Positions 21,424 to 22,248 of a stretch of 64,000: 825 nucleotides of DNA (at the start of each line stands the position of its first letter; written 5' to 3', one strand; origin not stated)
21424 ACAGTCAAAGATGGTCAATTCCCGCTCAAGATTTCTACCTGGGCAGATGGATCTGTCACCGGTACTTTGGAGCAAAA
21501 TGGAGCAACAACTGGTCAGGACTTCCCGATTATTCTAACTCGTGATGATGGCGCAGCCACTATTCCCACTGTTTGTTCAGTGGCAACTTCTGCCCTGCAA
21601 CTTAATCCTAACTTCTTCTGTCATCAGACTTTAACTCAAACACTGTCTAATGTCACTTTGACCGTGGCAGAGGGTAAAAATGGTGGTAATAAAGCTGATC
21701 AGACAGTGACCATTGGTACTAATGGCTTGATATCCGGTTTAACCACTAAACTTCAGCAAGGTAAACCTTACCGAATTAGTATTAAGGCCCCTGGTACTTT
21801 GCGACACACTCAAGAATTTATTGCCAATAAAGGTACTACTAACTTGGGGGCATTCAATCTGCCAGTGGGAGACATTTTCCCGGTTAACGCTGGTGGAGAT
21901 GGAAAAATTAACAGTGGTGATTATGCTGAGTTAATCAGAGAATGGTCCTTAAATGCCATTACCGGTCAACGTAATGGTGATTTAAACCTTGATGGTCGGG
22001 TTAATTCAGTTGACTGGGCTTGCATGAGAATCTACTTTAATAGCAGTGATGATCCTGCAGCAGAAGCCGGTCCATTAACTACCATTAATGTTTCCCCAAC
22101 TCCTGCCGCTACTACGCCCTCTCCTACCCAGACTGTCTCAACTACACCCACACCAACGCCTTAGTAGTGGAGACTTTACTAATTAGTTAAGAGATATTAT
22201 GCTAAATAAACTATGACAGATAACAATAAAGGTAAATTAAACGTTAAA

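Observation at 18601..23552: Complete cohesin-dockerin pair encoded in cis: a giant Cys-rich FN3/PKD adhesin with a C-terminal dockerin plus two membrane-anchored cohesins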

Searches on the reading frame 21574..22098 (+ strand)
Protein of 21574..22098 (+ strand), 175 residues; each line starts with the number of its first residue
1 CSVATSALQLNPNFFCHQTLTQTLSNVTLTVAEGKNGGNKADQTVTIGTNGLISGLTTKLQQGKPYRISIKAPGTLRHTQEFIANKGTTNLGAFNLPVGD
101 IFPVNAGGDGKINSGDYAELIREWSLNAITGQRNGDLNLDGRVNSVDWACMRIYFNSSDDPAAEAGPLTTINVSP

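Call 30: search_solved_structures(query=A2, max_evalue=10, show_alignments=3)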
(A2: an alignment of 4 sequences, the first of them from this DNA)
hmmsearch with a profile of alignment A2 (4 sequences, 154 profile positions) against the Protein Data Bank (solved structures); distinct sequences matched with E-value up to 10: 29.
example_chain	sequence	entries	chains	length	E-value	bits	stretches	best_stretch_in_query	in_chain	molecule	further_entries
4fl4_A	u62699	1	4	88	1.3e-06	31.5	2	102-150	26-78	Glycoside hydrolase family 9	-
2mte_A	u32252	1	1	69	7.2e-06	29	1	101-151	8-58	Cellulose 1,4-beta-cellobiosidase (reducing end) CelS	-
1daq_A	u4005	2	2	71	7.4e-06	29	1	101-151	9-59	ENDOGLUCANASE SS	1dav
5nrk_B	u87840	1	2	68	1.5e-05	28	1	103-151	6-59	DocCel5: Type I dockerin repeat domain from A. cellulolyticus family 5 endoglucanase WP_01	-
2vn6_B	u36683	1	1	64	0.00021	24.3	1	104-151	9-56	ENDOGLUCANASE A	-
5nrm_B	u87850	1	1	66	0.00027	23.9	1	103-151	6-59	DocCel5: Type I dockerin repeat domain from A. cellulolyticus family 5 endoglucanase WP_01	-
2vn5_B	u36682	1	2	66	0.00086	22.3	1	104-151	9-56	ENDOGLUCANASE A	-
4cj0_A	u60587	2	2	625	0.0018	21.3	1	101-150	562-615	ENDOGLUCANASE D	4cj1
1clc_A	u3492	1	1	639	0.0018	21.2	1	101-150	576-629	ENDOGLUCANASE CELD; EC: 3.2.1.4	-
8zvk_A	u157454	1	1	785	0.003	20.5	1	102-151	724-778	AaBgIC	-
6kg9_A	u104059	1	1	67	0.0048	19.9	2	130-151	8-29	And cellulose-binding endoglucanase family 9 CelL ortholog dockerin domain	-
6kgc_B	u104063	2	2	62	0.0069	19.3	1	131-151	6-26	And cellulose-binding endoglucanase family 9 CelL ortholog dockerin domain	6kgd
8x39_A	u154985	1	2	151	0.007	19.3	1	95-151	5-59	Serine protease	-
8x3a_A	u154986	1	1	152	0.0072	19.3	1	95-151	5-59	Serine protease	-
2yik_A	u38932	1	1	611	0.0081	19.1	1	101-150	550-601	ENDOGLUCANASE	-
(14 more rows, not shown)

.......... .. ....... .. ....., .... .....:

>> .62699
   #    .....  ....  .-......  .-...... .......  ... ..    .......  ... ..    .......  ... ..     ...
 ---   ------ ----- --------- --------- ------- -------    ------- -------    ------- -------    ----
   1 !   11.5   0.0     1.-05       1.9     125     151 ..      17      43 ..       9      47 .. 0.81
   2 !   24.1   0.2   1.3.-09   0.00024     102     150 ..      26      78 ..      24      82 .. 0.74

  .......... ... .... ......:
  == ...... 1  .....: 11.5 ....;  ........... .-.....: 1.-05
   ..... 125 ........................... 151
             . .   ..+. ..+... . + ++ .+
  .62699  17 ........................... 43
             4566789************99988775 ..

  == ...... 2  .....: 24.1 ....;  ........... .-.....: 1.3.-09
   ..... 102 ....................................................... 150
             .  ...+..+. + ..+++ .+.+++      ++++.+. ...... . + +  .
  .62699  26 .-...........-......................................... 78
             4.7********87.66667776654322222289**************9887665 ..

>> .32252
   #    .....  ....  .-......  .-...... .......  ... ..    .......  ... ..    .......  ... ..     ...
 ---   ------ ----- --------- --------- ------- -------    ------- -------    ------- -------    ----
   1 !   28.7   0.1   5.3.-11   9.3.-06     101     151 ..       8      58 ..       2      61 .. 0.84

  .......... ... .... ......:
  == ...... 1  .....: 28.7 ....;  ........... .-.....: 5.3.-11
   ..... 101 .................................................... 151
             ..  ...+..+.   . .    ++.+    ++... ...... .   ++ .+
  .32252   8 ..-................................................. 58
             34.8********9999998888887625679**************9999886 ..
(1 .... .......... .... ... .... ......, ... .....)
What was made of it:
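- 21862..22050 (+): Dockerin (aa 1088-1150): variant loop 1 '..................' and canonical loop 2 '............', each followed by a helix. The PDB profile search hits type I dockerins 4fl4_A at 1.3e-6 and CelS 2mte/1daq at 7e-6 (call 30).
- On Dockerin (Pfam PF00404): The profile hits solved dockerins 4fl4_A at 1.3e-6 and 2mte/1daq at 7e-6 (call 30).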

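Call 39: find_homologous_proteins(query=A2, max_evalue=0.001)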
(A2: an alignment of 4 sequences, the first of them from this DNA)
Query A2 (4 sequences) (155 aa, profile of the alignment): 9 proteins with E <= 0.001 among 2138 candidates.
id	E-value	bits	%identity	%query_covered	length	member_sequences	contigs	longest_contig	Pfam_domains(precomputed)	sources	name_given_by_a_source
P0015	7.0e-40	154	42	99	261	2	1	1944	PF00404.25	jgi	jgi:hypothetical protein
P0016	1.1e-39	154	39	99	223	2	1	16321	PF00404.25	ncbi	-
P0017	1.3e-34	137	40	97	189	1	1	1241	-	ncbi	-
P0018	7.6e-34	135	46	83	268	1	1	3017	PF00127.27,PF13473.13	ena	-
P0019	1.1e-26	111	35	87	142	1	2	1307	PF00404.25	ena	-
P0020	2.1e-17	81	55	42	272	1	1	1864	PF00963.25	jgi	jgi:hypothetical protein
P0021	7.5e-16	76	62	34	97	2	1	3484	PF00404.25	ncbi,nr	ncbi:hypothetical protein HYU96_04000, partial [Candidatus Daviesbacteria bacterium]|nr:hypothetical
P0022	2.2e-7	49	44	30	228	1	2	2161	PF00404.25,PF13517.13,PF13499.13,PF13833.13,PF13202.13,PF00036.39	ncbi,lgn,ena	-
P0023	3.1e-5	42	43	30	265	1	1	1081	PF00404.25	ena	-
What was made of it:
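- Tried and rejected: Repeating it with a trimmed 4-sequence profile gave only 9 mostly fragmentary hits (call 39).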

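Call 67: predict_structure(alignment_id=A7)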
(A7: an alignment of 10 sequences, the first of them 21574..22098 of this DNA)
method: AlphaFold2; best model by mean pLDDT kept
length: 175 residues; sequences in the alignment: 10
mean_pLDDT: 72.1   pTM: 0.63
mean pLDDT of the five models: 72.1, 70.4, 68.5, 66.9, 66.7
residues with pLDDT >= 90: 0; 70-90: 119; 50-70: 35; < 50: 21
segments of 3 or more residues with pLDDT < 50: 1-13, 170-175
pLDDT, mean of each block of 10 residues (from residue 1): 38 52 79 75 83 78 84 79 71 72 74 88 74 75 83 83 53 40
secondary structure, 60 per line:
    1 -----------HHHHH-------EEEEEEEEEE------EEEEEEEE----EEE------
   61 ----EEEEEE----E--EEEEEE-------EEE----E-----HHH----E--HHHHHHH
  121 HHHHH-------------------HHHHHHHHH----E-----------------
elements in order: H12-16 E24-33 E40-47 E52-54 E65-70 E78-83 E91-93 H114-125 H145-153

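Call 70: fold_search(model_id=the predicted structure, library=pdb)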
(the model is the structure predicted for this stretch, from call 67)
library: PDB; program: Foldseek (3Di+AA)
matches with E <= 10: 960; with E <= 0.001: 0
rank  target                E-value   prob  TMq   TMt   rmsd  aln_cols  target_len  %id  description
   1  5m0y_B                2.1e-03  1.00  0.42  0.45   7.2       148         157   20  Crystal Structure of the CohScaA-XDocCipB type II complex from Clostridium thermocellum at 1.5Angstrom resolution (released 2017-09-06)
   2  5g5d_B                2.3e-03  1.00  0.47  0.52   5.5       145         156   21  Crystal Structure of the CohScaC2-XDocCipA type II complex from Clostridium thermocellum (released 2017-04-05)
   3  2b59_B                3.2e-03  1.00  0.48  0.53   5.1       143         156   22  The type II cohesin dockerin complex (released 2005-10-11)
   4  5k39_B                5.2e-02  0.90  0.42  0.47   6.9       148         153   21  THE TYPE II COHESIN DOCKERIN COMPLEX FROM CLOSTRIDIUM THERMOCELLUM (released 2017-03-29)
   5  4rt0_A                8.1e-02  0.47  0.22  0.31   5.2        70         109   10  Structure of the Alg44 PilZ domain from Pseudomonas aeruginosa PAO1 in complex with c-di-GMP (released 2015-04-08)
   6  2rde_A                9.1e-02  0.44  0.22  0.18   5.5        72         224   15  Crystal structure of VCA0042 complexed with c-di-GMP (released 2007-10-30)
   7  4rt0_C                9.7e-02  0.44  0.22  0.31   5.2        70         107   10  Structure of the Alg44 PilZ domain from Pseudomonas aeruginosa PAO1 in complex with c-di-GMP (released 2015-04-08)
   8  4xrn_A                1.0e-01  0.30  0.22  0.31   8.4        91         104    8  Pilz domain with c-di-gmp of a protein from Pseudomonas aeruginosa (released 2016-02-03)
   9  4rt1_A                1.2e-01  0.41  0.23  0.31   5.5        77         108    9  Structure of the Alg44 PilZ domain (R95A mutant) from Pseudomonas aeruginosa PAO1 in complex with c-di-GMP (released 2015-04-08)
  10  3cbr_B                1.3e-01  0.80  0.26  0.42   4.1        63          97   24  Crystal structure of human Transthyretin (TTR) at pH3.5 (released 2008-08-12)
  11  4xrn_C                1.6e-01  0.30  0.19  0.27   5.6        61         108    8  Pilz domain with c-di-gmp of a protein from Pseudomonas aeruginosa (released 2016-02-03)
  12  4xrn_B                2.2e-01  0.25  0.20  0.29   5.4        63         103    8  Pilz domain with c-di-gmp of a protein from Pseudomonas aeruginosa (released 2016-02-03)
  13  3kyg_A                2.4e-01  0.38  0.28  0.23   5.4        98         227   13  Crystal structure of VCA0042 (L135R) complexed with c-di-GMP (released 2010-04-14)
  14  7zb8_A                3.2e-01  0.06  0.17  0.12  12.0       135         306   13  Crystal Structure of SARS-CoV-2 Main Protease (Mpro) variant K61A at 2.48 A resolution (released 2022-06-01)
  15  8fwx_A                3.4e-01  0.05  0.17  0.12  12.3       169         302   15  Apo crystal structure of beluga whale Gammacoronavirus SW1 Mpro (released 2023-03-29)
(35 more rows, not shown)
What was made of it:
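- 21583..21861 (+): X-like beta-sandwich module directly upstream of the dockerin (aa 995-1087). With the dockerin it best matches the type II X-Doc dyads 5m0y_B, 5g5d_B, 2b59_B and 5k39_B (call 70).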

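Call 80: search_protein_families(library=pfam, proteins=[P0020, P0018], max_evalue=0.1)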
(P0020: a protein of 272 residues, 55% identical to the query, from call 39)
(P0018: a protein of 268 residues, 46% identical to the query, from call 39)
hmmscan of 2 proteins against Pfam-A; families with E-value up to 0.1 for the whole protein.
P0020 (272 aa): 3 families
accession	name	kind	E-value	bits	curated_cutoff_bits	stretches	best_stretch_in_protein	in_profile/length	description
PF00963.24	Cohesin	-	2e-08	35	24.1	1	155-242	32-125/139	Cohesin domain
PF07452.17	CHRD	-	0.0014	19.9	24.1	0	183-266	28-101/117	CHRD domain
PF00404.24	Dockerin_1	-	0.013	16.1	22.9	1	51-78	2-31/57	Dockerin type I domain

P0018 (268 aa): 3 families
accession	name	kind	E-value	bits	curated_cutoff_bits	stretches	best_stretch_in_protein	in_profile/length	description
PF13473.12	Cupredoxin_1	-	9.8e-10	38.8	27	1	188-266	24-104/104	Cupredoxin-like domain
PF00127.26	Copper-bind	-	2.2e-08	34.9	21.2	1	193-266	11-98/99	Copper binding proteins, plastocyanin/azurin family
PF00404.24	Dockerin_1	-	0.0002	21.9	22.9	1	89-135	6-52/57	Dockerin type I domain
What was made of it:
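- Other dockerin proteins exist in related metagenomes, for example P0018, an X-Doc + cupredoxin (calls 39, 80).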
